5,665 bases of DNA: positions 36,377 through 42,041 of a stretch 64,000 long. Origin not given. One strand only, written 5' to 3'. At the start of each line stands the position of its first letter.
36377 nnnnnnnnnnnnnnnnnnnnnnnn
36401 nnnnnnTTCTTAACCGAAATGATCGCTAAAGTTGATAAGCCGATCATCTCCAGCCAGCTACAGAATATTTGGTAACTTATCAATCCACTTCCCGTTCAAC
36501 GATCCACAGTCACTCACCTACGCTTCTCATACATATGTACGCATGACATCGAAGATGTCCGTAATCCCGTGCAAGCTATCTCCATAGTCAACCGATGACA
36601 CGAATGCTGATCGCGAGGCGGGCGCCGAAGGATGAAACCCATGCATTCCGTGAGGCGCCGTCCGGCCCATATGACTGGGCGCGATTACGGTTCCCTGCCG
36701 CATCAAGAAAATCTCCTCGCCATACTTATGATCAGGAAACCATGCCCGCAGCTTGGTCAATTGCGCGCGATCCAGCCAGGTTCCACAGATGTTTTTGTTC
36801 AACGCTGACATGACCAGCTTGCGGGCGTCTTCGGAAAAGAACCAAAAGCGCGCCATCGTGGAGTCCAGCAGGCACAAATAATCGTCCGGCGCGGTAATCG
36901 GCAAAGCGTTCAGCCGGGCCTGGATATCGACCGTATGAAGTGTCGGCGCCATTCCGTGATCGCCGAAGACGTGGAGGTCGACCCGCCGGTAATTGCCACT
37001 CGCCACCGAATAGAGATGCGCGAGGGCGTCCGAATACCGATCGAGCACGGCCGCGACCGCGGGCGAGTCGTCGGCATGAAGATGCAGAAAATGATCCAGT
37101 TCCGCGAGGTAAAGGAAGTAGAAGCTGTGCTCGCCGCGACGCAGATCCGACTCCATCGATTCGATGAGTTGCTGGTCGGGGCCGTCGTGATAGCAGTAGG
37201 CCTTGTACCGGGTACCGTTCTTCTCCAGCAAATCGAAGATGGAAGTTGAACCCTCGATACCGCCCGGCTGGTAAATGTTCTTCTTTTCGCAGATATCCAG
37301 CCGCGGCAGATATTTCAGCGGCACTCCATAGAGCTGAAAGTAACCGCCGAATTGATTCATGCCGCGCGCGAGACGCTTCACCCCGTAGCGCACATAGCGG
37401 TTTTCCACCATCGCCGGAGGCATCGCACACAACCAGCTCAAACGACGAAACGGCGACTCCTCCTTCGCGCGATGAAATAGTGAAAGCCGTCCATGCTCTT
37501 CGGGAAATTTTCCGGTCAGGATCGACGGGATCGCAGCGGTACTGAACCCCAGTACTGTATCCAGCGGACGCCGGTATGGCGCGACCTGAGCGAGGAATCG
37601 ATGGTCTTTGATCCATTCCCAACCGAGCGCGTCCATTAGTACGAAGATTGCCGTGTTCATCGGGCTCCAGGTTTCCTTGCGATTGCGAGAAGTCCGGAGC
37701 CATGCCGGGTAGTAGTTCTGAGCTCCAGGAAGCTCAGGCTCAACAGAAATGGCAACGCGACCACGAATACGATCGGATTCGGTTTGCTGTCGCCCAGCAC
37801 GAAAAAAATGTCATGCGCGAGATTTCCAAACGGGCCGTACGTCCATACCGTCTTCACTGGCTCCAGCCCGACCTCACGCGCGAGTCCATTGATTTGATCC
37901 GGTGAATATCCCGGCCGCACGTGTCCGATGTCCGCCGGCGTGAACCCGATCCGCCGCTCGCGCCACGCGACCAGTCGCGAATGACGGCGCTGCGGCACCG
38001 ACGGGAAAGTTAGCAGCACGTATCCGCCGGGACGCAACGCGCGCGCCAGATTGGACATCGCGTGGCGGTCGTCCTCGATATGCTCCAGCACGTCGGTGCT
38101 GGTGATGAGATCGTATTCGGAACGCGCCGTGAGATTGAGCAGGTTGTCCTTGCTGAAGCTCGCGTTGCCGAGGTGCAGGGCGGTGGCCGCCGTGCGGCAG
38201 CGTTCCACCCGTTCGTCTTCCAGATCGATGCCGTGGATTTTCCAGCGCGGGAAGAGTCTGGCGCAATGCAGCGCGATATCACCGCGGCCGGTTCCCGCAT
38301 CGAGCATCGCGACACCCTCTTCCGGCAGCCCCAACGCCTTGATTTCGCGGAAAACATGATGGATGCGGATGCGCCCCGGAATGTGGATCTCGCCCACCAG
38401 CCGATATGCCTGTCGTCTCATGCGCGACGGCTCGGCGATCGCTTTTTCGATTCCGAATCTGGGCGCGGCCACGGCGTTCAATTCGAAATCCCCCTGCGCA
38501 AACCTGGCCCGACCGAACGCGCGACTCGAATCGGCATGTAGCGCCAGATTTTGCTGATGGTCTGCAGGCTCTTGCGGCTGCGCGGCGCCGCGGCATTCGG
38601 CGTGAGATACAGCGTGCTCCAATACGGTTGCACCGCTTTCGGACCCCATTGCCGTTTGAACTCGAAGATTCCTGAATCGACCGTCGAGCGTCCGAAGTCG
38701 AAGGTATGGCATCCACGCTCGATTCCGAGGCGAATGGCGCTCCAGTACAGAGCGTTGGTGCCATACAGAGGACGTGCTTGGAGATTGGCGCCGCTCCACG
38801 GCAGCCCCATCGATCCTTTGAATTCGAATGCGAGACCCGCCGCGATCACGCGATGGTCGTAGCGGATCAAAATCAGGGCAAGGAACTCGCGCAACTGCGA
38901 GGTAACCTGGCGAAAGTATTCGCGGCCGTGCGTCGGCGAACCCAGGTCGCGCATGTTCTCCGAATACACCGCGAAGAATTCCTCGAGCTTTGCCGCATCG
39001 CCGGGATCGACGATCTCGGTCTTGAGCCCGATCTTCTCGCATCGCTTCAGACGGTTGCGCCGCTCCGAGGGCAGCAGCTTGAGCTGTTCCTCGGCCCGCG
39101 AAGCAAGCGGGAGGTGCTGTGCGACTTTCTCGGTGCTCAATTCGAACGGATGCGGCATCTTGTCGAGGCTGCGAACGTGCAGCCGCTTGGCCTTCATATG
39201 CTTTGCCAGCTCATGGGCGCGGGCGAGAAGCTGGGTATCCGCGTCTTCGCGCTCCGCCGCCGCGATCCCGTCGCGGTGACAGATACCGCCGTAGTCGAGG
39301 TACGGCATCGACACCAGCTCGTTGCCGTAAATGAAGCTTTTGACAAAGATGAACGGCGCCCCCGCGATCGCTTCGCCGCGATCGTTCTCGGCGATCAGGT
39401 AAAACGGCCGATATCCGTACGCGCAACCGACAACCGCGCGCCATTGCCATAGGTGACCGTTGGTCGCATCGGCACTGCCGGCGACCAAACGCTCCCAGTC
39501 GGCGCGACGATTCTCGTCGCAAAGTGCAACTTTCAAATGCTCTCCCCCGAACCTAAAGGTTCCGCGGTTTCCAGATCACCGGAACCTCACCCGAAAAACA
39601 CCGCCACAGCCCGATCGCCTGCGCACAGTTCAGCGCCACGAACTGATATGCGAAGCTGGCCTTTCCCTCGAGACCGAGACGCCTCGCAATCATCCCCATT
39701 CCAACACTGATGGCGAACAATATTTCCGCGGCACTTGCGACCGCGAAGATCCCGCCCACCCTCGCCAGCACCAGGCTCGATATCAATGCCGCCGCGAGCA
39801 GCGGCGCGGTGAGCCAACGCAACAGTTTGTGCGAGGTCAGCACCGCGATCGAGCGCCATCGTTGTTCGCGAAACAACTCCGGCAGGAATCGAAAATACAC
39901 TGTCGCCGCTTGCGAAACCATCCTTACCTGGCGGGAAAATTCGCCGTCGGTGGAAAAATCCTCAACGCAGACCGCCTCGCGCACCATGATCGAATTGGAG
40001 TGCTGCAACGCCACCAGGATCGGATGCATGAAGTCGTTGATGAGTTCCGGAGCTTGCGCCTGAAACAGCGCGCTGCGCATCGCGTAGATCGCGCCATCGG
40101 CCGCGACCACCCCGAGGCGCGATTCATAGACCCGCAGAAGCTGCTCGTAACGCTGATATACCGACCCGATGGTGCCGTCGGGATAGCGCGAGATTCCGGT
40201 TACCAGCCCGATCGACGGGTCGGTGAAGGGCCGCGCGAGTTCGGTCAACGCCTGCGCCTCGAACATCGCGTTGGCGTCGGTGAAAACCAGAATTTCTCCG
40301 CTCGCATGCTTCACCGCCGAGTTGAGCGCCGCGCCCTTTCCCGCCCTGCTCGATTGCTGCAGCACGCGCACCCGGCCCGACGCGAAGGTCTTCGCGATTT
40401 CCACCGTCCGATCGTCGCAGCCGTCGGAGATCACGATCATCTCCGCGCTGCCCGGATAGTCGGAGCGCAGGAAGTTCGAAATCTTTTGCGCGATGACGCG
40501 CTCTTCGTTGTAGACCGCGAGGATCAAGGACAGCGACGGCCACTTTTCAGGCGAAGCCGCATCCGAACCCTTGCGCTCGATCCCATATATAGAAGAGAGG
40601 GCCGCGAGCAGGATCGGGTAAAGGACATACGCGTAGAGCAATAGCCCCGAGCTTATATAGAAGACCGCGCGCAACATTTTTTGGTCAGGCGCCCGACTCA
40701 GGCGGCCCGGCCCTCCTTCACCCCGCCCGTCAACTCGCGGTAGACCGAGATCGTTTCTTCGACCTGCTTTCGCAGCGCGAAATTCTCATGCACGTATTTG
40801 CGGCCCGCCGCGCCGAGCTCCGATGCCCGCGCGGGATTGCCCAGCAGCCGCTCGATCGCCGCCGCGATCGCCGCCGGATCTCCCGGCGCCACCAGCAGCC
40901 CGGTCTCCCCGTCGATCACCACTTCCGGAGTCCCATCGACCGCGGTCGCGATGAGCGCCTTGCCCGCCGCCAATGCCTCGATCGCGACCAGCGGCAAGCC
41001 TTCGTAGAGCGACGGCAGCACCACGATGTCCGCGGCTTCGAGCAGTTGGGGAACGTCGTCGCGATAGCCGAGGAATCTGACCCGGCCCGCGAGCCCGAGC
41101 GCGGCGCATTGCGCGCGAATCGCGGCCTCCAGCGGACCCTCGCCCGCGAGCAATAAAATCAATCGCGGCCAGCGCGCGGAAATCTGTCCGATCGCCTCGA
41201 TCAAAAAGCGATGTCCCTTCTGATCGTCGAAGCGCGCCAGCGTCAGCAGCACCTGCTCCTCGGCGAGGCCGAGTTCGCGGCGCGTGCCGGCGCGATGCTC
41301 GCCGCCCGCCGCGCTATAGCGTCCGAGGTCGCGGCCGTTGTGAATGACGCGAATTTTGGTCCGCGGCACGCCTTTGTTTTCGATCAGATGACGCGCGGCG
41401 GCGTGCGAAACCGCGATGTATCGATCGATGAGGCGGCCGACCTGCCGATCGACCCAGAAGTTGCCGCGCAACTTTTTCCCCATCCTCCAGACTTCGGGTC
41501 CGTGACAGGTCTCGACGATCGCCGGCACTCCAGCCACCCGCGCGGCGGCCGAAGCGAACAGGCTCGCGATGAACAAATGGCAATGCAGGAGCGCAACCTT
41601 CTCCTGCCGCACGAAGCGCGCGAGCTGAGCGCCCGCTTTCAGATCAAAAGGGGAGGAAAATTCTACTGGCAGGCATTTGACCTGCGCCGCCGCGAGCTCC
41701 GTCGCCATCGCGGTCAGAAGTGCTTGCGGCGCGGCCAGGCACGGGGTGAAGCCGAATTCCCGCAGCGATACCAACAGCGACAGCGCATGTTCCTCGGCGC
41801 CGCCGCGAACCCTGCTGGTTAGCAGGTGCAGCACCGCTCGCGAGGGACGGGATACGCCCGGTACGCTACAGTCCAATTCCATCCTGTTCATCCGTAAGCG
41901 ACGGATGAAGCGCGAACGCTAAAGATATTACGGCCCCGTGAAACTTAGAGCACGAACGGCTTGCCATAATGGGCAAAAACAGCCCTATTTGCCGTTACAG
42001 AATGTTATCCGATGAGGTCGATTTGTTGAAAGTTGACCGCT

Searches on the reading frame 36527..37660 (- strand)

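Call 57: search_protein_families(library=pfam, proteins=[window:36527-37660:-], max_evalue=0.0001)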
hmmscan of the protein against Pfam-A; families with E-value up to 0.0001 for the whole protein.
window:36527-37660:- (377 aa): 1 family
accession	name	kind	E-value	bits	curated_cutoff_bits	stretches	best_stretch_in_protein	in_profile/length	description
PF01663.27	Phosphodiest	-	7.1e-13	49.3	23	1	41-248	45-234/342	Type I phosphodiesterase / nucleotide pyrophosphatase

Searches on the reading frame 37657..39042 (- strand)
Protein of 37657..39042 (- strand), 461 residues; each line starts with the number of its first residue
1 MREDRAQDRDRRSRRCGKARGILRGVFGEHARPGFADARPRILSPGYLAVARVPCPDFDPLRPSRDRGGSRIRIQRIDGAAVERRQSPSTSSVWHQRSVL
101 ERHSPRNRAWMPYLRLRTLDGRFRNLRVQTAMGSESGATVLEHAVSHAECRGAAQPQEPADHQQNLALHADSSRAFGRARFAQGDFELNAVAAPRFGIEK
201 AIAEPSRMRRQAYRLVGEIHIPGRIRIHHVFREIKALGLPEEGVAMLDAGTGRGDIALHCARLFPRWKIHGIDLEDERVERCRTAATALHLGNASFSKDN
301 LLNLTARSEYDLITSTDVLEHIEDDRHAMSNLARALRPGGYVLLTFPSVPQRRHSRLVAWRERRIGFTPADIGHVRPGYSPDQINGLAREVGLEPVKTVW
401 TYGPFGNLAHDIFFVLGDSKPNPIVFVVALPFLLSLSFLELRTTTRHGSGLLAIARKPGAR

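Call 57: search_protein_families(library=pfam, proteins=[window:37657-39042:-], max_evalue=0.0001)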
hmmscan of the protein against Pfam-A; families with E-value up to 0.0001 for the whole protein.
window:37657-39042:- (461 aa): 7 families
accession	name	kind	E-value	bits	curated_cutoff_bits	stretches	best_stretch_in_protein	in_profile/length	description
PF13489.12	Methyltransf_23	-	2.1e-18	67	27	1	228-397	7-163/164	Methyltransferase domain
PF13847.12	Methyltransf_31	-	1.6e-17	64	27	1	242-348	3-113/145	Methyltransferase domain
PF08242.18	Methyltransf_12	-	6.5e-16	59.3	30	1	247-341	1-97/98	Methyltransferase domain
PF13649.12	Methyltransf_25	-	6.8e-16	59.2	27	1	247-340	2-97/97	Methyltransferase domain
PF08241.18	Methyltransf_11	-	2.6e-14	54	21.2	1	247-343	1-94/95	Methyltransferase domain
PF02353.26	CMAS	-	1.6e-05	24.8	27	1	237-346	58-166/273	Mycolic acid cyclopropane synthetase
PF01209.24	Ubie_methyltran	-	8.1e-05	22.5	20.1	0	226-344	30-151/233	ubiE/COQ5 methyltransferase family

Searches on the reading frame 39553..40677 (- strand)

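Call 57: search_protein_families(library=pfam, proteins=[window:39553-40677:-], max_evalue=0.0001)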
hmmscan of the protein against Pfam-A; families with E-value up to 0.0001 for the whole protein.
window:39553-40677:- (374 aa): 4 families
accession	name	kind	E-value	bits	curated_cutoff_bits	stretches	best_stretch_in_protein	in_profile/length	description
PF00535.33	Glycos_transf_2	-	9.7e-22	78.1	23.3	1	50-178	1-130/168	Glycosyl transferase family 2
PF13641.12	Glyco_tranf_2_3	-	7e-13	49.6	27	1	47-165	1-125/230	Glycosyltransferase like family 2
PF13506.12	Glyco_transf_21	-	7.3e-10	39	21.7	1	114-207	18-116/174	Glycosyl transferase family 21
PF10111.15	Glyco_tranf_2_2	-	1.7e-05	24.9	27.3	1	50-144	1-99/276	Glycosyltransferase like family 2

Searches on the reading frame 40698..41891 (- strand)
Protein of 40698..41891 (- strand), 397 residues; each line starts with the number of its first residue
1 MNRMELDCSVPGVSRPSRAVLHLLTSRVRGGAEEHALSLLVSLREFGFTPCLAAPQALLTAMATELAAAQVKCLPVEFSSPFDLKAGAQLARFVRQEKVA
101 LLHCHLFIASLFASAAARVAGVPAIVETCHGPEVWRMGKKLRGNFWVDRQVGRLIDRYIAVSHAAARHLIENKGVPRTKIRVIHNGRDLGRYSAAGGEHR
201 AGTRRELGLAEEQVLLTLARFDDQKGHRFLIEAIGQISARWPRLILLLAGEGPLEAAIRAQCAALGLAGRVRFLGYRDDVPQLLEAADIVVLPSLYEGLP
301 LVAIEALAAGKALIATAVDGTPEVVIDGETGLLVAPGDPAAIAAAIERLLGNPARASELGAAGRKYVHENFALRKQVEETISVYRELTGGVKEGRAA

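Call 57: search_protein_families(library=pfam, proteins=[window:40698-41891:-], max_evalue=0.0001)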
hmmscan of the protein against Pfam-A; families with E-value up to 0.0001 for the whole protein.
window:40698-41891:- (397 aa): 7 families
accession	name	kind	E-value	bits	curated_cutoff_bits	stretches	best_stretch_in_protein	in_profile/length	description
PF13692.12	Glyco_trans_1_4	-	1.8e-41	142.1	27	1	213-352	2-142/142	Glycosyl transferases group 1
PF00534.26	Glycos_transf_1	-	2.6e-41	141.5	26.4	1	205-365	7-171/172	Glycosyl transferases group 1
PF13439.12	Glyco_transf_4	-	2.1e-25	90.1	28.5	1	30-190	2-169/170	Glycosyltransferase Family 4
PF13579.12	Glyco_trans_4_4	-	7.3e-20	72.3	29.7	1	30-186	1-158/158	Glycosyl transferase 4-like domain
PF20706.3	GT4-conflict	-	1.7e-08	34.3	26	1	209-362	194-367/385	Family 4 Glycosyltransferase in conflict systems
PF13524.12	Glyco_trans_1_2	-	5.5e-08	33.3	25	1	275-379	33-141/144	Glycosyl transferase-like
PF13477.12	Glyco_trans_4_2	-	1.9e-06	28.5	23.4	1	69-142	45-119/139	Glycosyl transferase 4-like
